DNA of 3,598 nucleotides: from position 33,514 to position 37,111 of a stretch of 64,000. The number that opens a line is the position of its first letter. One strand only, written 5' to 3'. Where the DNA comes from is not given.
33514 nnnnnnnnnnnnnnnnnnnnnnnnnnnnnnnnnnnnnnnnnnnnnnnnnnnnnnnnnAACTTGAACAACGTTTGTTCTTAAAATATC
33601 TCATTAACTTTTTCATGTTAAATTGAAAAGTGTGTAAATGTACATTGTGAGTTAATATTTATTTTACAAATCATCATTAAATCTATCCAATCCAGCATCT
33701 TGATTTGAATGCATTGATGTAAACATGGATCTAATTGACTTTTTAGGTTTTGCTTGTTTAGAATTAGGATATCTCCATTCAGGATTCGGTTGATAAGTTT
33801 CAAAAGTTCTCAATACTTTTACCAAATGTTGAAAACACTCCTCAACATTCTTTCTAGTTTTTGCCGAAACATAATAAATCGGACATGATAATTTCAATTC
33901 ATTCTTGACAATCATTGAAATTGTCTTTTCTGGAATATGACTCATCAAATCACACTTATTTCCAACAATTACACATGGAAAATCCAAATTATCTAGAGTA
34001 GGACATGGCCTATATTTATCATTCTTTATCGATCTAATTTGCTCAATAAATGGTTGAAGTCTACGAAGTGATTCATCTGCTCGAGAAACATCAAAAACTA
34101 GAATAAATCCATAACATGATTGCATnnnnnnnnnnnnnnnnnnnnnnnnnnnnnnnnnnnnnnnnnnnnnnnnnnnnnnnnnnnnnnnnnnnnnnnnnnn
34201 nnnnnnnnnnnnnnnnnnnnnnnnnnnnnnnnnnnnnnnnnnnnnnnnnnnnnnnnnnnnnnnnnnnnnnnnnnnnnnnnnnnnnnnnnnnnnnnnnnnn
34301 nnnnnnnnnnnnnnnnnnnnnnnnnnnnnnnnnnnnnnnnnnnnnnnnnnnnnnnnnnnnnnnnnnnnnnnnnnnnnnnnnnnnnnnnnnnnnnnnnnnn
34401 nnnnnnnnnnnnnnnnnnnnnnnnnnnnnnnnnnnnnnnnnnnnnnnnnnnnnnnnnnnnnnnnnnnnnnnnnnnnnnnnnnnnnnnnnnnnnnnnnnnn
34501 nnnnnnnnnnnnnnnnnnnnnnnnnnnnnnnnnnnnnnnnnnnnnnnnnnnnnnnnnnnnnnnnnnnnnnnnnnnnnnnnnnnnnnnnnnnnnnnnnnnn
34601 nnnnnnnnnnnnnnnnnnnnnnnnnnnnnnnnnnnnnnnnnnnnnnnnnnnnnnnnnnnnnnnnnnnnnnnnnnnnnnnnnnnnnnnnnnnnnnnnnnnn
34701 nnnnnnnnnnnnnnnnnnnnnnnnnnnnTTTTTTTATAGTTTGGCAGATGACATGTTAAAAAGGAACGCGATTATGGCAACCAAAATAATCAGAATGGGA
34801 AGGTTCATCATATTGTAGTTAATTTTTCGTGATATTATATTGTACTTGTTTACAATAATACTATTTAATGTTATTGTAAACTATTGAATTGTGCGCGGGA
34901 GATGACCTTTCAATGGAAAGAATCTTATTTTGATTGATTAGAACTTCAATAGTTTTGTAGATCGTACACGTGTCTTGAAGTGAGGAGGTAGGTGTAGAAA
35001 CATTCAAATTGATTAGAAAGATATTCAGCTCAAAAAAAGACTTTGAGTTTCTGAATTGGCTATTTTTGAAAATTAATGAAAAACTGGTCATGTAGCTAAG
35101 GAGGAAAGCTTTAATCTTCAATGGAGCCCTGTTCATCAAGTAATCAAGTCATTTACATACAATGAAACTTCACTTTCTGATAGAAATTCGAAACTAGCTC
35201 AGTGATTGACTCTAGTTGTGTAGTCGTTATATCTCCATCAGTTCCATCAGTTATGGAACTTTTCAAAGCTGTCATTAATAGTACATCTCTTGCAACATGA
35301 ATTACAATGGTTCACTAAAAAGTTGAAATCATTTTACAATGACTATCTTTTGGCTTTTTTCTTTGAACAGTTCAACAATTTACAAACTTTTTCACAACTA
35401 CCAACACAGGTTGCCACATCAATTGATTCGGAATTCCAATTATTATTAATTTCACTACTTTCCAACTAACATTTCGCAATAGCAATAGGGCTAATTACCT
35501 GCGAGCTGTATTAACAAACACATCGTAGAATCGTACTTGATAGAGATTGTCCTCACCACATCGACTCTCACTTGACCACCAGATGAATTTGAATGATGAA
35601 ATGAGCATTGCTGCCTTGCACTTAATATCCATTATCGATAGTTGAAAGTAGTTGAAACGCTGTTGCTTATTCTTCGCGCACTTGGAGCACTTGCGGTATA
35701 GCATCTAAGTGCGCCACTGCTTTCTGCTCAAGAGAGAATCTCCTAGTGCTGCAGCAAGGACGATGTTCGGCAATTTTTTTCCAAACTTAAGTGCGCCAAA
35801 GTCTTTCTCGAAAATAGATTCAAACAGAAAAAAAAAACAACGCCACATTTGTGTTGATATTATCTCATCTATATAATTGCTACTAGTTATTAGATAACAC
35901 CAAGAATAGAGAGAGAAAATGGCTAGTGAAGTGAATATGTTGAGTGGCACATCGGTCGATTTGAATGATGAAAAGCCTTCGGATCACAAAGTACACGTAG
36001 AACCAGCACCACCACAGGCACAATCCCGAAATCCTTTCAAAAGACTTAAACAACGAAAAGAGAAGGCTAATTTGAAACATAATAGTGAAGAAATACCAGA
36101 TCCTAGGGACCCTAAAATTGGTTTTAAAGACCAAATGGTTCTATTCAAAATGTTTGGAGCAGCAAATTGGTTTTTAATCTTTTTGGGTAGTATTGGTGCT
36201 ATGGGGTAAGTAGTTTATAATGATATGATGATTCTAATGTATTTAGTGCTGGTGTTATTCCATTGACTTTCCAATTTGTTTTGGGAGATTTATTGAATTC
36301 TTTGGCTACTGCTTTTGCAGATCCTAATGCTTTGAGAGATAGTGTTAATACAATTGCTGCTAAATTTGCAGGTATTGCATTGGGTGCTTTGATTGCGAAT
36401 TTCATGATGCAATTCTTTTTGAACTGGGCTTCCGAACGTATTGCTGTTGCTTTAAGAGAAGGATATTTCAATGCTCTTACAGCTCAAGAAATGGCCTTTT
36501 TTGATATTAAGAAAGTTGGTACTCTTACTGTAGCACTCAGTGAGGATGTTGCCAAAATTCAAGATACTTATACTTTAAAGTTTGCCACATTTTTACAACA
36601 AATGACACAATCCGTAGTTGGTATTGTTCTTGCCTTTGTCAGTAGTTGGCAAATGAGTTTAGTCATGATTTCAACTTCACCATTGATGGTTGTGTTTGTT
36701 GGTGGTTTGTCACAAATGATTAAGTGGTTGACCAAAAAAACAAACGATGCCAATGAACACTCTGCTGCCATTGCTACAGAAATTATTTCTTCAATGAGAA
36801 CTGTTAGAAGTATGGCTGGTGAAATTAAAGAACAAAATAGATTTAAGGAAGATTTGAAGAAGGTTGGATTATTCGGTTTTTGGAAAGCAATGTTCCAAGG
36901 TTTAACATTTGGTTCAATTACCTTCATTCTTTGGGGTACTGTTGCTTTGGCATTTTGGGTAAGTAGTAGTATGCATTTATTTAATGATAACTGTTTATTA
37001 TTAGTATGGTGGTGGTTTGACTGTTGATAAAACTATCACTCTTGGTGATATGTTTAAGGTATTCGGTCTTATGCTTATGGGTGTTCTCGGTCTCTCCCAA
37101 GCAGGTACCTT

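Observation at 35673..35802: E2F-like GC-rich motif cluster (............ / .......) in the promoter of the ABCB half-transporter; the same word recurs at 24061-24180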

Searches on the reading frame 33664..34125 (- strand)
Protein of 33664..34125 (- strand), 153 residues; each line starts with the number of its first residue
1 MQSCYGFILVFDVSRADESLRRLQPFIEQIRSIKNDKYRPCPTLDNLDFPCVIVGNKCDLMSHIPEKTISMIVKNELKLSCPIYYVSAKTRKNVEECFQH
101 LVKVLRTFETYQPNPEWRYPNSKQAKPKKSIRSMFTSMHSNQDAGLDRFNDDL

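Call 29: search_protein_families(library=pfam, proteins=[window:33664-34125:-], max_evalue=0.001)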
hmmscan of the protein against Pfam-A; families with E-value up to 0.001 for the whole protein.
window:33664-34125:- (153 aa): 1 family
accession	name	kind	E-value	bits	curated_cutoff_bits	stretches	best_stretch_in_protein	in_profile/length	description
PF00071.28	Ras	-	1.2e-10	41.6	21.6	1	2-105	70-160/162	Ras family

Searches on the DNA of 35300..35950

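Call 62: search_rna_families(source=window, start=35300, end=35950, threshold=evalue, max_evalue=1)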
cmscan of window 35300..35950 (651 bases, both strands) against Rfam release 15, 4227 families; matches with E-value up to 1: 0.
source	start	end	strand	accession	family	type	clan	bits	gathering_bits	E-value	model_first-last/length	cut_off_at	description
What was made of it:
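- On Structured non-coding RNA: No Rfam hit at E<=1 (call 62).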

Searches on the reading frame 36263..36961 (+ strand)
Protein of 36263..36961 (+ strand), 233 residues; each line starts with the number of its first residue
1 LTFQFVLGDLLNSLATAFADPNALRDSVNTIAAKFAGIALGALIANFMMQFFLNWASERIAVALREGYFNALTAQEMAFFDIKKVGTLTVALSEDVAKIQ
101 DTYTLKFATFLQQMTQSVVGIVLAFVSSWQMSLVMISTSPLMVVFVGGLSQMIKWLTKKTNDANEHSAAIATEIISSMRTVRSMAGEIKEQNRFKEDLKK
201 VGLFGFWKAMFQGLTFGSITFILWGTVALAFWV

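Call 10: find_homologous_proteins(query=window:36263-36961:+)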
Query seq(233 aa) (233 aa): 6 proteins with E <= 0.001 among 1776 candidates.
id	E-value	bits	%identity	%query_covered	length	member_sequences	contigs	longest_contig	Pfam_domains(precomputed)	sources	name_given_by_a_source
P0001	2.7e-85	304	62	100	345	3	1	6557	PF00664.29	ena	-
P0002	1.7e-74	268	59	97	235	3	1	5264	PF00664.29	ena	-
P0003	1.7e-69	252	80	66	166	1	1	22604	PF00664.29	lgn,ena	-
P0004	6.4e-68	247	55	97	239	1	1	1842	PF00664.29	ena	-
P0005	1.0e-60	223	54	84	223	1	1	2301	PF00664.29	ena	-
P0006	5.9e-44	169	45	83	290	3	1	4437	PF00664.29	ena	-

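Call 17: find_encoding_contigs(protein=P0003, flank=10000)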
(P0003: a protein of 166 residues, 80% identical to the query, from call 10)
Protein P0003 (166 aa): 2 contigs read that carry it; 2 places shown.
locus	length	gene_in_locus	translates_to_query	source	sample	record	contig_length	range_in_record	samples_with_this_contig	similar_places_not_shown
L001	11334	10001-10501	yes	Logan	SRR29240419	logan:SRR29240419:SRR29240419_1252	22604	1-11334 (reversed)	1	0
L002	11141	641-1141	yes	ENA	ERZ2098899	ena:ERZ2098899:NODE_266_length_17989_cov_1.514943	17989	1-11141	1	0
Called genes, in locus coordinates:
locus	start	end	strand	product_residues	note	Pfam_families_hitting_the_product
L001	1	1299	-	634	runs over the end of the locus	PF20750:PAP_NTPase (weak), PF22600:MTPAP-like_central, PF01909:NTP_transf_2 (weak), PF03828:PAP_assoc (weak)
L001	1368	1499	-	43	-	-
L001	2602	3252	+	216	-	-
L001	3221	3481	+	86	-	-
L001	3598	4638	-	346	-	PF01428:zf-AN1 (weak), PF25403:zf-C2H2_ZFAND2 (weak), PF01428:zf-AN1 (weak), PF25327:UBL_ZFAND1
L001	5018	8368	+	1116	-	PF02415:Chlam_PMP (faint), PF00069:Pkinase, PF07714:PK_Tyr_Ser-Thr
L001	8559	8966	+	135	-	PF07714:PK_Tyr_Ser-Thr (faint)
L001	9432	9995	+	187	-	PF00664:ABC_membrane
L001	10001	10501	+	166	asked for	PF00664:ABC_membrane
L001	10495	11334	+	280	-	?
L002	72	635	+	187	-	PF00664:ABC_membrane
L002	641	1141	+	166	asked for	PF00664:ABC_membrane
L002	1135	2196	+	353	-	PF00005:ABC_tran, PF02463:SMC_N (faint)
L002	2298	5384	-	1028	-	PF25780:TPR_IPO5, PF18808:Importin_rep_4, PF24714:TOR1L1_N, PF13513:HEAT_EZ (weak), PF25757:TPR_DNAAF5, PF25780:TPR_IPO5 (weak), PF25574:TPR_IMB1, PF18829:Importin_rep_6, +16 more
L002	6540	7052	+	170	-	-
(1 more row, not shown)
